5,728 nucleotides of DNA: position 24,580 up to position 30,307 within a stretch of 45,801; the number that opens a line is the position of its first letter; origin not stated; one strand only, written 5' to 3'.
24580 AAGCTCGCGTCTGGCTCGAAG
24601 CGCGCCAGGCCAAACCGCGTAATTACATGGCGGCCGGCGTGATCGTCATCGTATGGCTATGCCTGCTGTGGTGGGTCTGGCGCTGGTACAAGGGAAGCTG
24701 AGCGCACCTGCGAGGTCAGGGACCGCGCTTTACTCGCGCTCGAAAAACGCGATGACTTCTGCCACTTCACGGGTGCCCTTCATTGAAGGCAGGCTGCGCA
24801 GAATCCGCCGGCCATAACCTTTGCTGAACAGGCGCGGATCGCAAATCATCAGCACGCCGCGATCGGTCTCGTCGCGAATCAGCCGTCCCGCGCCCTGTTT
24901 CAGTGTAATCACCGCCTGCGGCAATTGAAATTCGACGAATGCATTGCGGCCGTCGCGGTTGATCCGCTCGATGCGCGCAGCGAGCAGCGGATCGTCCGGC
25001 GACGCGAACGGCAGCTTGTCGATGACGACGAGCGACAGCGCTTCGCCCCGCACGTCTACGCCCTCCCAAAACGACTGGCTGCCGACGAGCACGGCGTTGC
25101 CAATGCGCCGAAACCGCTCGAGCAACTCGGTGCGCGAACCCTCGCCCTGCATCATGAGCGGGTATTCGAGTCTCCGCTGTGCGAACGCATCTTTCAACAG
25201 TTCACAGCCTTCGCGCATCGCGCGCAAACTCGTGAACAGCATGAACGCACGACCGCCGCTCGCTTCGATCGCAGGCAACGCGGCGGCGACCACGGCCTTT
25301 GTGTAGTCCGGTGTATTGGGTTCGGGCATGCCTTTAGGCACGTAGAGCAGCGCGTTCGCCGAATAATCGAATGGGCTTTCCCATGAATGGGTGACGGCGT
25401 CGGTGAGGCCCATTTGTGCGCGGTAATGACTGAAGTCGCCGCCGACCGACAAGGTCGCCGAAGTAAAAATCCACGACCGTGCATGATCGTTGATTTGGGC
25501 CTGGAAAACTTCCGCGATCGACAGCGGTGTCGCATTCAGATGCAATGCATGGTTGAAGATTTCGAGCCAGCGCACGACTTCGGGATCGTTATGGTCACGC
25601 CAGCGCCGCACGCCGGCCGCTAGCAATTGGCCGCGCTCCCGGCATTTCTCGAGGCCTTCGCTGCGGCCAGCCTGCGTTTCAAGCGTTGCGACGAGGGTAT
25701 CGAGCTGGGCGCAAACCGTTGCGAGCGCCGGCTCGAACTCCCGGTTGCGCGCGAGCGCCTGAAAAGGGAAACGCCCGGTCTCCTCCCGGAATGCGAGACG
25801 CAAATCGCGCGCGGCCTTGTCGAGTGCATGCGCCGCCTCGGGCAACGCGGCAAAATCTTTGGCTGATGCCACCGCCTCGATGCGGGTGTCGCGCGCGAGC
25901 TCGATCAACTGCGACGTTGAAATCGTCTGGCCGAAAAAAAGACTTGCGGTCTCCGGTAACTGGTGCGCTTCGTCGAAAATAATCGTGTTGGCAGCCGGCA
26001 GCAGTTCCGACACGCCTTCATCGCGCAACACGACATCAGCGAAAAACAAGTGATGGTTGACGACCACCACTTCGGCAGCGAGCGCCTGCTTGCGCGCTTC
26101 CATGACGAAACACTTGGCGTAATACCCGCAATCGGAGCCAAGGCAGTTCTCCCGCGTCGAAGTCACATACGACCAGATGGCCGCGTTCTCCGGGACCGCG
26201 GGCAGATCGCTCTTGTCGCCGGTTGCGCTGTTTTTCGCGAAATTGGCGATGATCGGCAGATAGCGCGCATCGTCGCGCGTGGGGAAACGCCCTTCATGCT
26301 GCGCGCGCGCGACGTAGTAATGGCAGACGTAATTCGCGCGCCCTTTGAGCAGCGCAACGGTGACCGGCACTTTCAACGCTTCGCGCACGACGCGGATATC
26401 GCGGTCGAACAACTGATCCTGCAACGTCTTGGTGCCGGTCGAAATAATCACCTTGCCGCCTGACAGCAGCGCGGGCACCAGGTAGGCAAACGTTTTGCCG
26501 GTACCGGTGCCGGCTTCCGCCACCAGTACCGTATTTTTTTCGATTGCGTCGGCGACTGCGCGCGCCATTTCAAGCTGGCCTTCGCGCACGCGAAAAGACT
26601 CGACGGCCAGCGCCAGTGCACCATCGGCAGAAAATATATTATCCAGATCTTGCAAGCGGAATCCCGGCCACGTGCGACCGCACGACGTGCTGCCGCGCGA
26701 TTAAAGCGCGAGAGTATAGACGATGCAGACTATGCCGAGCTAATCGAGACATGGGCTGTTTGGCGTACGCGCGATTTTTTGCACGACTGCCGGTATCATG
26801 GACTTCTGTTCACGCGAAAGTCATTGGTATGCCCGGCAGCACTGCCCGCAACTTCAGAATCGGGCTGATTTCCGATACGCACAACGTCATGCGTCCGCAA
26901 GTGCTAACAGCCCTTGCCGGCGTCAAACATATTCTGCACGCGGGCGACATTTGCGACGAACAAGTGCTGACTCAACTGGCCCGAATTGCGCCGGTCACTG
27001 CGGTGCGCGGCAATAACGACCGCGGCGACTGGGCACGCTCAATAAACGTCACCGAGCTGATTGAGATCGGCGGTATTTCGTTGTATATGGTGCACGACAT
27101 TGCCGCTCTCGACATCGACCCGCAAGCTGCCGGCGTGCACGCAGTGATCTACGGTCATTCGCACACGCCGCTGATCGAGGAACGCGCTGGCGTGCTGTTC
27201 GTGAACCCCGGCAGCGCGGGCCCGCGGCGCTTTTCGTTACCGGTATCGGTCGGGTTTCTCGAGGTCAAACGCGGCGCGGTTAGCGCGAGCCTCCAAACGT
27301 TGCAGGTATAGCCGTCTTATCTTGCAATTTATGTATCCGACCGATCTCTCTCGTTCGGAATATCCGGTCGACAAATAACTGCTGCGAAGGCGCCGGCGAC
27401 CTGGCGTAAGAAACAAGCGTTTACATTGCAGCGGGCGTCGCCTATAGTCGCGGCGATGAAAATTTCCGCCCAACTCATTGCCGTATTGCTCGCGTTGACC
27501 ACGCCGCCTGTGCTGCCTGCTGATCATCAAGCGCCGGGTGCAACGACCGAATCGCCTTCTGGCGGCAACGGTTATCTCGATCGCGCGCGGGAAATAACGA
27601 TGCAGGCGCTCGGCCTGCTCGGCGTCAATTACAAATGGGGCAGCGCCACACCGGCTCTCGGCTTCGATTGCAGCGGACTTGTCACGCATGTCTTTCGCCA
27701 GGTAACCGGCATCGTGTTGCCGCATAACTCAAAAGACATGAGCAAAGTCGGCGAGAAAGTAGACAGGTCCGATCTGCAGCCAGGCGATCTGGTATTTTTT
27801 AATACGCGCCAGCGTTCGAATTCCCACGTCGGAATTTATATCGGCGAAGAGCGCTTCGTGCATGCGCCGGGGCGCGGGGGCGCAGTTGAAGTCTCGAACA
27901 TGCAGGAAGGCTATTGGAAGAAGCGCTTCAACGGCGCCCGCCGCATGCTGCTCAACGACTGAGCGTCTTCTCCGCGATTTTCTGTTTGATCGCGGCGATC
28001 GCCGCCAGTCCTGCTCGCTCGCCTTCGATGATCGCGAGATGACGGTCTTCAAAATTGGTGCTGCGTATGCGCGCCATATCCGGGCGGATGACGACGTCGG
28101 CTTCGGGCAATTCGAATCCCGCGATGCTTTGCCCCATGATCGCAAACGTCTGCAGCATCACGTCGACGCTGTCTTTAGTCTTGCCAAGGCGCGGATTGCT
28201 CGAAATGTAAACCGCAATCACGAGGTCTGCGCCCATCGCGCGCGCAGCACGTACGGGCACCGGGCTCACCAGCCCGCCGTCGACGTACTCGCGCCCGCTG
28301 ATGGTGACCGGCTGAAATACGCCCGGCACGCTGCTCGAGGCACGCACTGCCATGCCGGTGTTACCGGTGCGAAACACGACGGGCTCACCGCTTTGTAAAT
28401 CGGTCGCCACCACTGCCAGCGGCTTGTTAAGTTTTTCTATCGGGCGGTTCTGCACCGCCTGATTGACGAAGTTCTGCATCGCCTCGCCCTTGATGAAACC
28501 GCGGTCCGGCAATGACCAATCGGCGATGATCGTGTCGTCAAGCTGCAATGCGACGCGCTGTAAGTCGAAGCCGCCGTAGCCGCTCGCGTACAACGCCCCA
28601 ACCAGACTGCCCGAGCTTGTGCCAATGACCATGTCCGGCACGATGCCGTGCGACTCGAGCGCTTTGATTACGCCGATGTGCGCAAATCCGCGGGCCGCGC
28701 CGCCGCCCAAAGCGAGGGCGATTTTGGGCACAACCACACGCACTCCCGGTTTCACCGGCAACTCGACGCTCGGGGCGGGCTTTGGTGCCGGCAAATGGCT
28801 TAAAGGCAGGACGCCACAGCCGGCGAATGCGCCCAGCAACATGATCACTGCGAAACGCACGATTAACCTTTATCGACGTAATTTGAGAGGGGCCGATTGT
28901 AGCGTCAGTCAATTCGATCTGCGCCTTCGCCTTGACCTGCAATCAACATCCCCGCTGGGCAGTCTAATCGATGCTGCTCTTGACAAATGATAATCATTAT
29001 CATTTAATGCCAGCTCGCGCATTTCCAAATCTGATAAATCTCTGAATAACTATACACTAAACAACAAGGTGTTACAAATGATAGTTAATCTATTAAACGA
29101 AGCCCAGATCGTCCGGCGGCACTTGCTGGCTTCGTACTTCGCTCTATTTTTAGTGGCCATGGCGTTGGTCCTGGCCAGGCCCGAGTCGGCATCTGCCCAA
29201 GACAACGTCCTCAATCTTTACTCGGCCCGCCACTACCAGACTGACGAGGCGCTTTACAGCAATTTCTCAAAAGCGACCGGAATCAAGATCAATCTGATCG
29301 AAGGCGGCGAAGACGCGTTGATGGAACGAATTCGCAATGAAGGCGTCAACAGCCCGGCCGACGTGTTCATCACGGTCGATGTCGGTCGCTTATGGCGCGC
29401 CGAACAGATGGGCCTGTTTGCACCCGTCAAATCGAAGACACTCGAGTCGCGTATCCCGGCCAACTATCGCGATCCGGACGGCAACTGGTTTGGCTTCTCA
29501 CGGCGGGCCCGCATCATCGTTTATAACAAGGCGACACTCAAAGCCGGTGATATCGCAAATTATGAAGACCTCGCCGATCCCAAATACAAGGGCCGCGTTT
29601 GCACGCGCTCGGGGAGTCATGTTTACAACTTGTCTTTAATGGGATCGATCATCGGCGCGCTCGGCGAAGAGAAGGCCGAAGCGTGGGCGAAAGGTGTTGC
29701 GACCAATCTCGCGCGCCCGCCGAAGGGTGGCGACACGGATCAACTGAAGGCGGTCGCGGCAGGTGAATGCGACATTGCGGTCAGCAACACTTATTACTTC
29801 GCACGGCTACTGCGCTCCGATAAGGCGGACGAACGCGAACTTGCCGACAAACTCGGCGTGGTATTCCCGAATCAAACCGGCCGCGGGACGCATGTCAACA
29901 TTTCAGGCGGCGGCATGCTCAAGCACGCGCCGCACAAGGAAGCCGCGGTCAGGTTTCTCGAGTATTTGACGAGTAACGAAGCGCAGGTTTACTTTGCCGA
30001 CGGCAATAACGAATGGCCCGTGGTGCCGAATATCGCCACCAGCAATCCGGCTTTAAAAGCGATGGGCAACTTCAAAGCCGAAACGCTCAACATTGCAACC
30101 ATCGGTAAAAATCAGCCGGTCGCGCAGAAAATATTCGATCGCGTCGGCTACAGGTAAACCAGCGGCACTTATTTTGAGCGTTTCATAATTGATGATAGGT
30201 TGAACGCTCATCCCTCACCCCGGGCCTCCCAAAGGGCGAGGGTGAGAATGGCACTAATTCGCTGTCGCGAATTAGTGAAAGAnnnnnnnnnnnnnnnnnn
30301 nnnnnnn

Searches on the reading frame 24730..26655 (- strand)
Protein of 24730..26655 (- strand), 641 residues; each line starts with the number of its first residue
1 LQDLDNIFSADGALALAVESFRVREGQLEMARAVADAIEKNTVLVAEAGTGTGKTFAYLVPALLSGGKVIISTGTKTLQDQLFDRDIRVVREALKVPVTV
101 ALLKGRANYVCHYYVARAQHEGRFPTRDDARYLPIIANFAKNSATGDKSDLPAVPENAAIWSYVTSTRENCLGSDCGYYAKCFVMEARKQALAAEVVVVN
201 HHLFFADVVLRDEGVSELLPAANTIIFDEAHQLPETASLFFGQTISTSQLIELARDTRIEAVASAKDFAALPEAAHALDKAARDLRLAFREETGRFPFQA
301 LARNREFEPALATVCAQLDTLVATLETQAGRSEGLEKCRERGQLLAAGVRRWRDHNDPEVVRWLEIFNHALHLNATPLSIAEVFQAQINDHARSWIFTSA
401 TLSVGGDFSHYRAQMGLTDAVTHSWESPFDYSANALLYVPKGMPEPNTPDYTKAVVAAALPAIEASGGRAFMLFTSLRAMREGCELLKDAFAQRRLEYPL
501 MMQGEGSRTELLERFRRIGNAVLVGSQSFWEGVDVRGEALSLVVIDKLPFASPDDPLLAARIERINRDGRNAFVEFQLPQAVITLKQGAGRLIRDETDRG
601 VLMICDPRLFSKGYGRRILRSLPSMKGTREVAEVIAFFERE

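Call 75: search_protein_families(library=pfam, proteins=[window:24730-26655:-], max_evalue=0.00001)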
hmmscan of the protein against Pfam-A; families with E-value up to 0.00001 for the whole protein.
window:24730-26655:- (641 aa): 2 families
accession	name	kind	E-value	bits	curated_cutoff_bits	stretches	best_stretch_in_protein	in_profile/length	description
PF13307.12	Helicase_C_2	-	2.5e-43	148.5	25.3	1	463-624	5-169/170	Helicase C-terminal domain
PF00270.35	DEAD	-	4.2e-10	40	26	1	33-99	6-77/167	DEAD/DEAH box helicase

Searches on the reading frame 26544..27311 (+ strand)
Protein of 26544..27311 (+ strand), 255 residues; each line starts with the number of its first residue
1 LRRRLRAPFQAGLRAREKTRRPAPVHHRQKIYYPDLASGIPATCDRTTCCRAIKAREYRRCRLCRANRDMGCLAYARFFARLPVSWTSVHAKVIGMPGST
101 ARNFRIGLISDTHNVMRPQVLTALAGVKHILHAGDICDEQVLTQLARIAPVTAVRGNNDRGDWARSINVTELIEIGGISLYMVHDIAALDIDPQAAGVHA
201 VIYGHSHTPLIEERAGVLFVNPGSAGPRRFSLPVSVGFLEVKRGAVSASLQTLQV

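Call 75: search_protein_families(library=pfam, proteins=[window:26544-27311:+], max_evalue=0.00001)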
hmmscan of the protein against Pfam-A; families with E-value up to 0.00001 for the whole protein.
window:26544-27311:+ (255 aa): 1 family
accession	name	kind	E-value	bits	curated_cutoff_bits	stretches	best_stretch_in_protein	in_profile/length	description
PF12850.12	Metallophos_2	-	6.1e-33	114.4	27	1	105-243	2-153/154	Calcineurin-like phosphoesterase superfamily domain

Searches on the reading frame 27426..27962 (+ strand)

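Call 75: search_protein_families(library=pfam, proteins=[window:27426-27962:+], max_evalue=0.00001)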
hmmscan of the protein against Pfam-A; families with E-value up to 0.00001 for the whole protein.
window:27426-27962:+ (178 aa): 1 family
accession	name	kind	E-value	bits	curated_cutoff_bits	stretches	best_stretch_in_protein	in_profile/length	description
PF00877.26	NLPC_P60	-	2.9e-33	114.4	23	1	66-173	1-105/105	NlpC/P60 family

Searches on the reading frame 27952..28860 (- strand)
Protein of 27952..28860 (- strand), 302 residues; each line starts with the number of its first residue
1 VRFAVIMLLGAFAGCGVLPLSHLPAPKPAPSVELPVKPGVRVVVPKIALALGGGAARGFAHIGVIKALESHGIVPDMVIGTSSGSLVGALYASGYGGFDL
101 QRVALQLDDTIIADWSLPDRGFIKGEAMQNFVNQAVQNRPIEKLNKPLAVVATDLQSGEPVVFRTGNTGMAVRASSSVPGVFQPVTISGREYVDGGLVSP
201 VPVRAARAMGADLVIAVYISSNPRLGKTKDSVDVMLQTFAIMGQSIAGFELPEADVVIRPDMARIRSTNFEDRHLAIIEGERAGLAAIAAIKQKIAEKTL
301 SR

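Call 75: search_protein_families(library=pfam, proteins=[window:27952-28860:-], max_evalue=0.00001)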
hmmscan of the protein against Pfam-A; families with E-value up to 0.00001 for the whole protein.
window:27952-28860:- (302 aa): 1 family
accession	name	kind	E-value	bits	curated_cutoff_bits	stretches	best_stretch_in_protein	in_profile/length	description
PF01734.28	Patatin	-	1.2e-34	120.6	27.7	1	49-206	1-190/191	Patatin-like phospholipase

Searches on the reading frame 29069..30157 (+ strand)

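Call 75: search_protein_families(library=pfam, proteins=[window:29069-30157:+], max_evalue=0.00001)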
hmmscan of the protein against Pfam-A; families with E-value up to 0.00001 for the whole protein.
window:29069-30157:+ (362 aa): 4 families
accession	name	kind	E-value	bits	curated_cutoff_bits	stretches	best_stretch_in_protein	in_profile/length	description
PF13416.11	SBP_bac_8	-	5.4e-24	85.9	27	1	62-331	2-273/279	Bacterial extracellular solute-binding protein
PF01547.30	SBP_bac_1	-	5.5e-23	82.9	26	1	60-306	11-306/307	Bacterial extracellular solute-binding protein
PF13343.11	SBP_bac_6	-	5.8e-23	82.1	24.6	1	95-323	2-222/245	Bacterial extracellular solute-binding protein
PF13531.11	SBP_bac_11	-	9.2e-15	55.5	25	1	60-309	14-221/227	Bacterial extracellular solute-binding protein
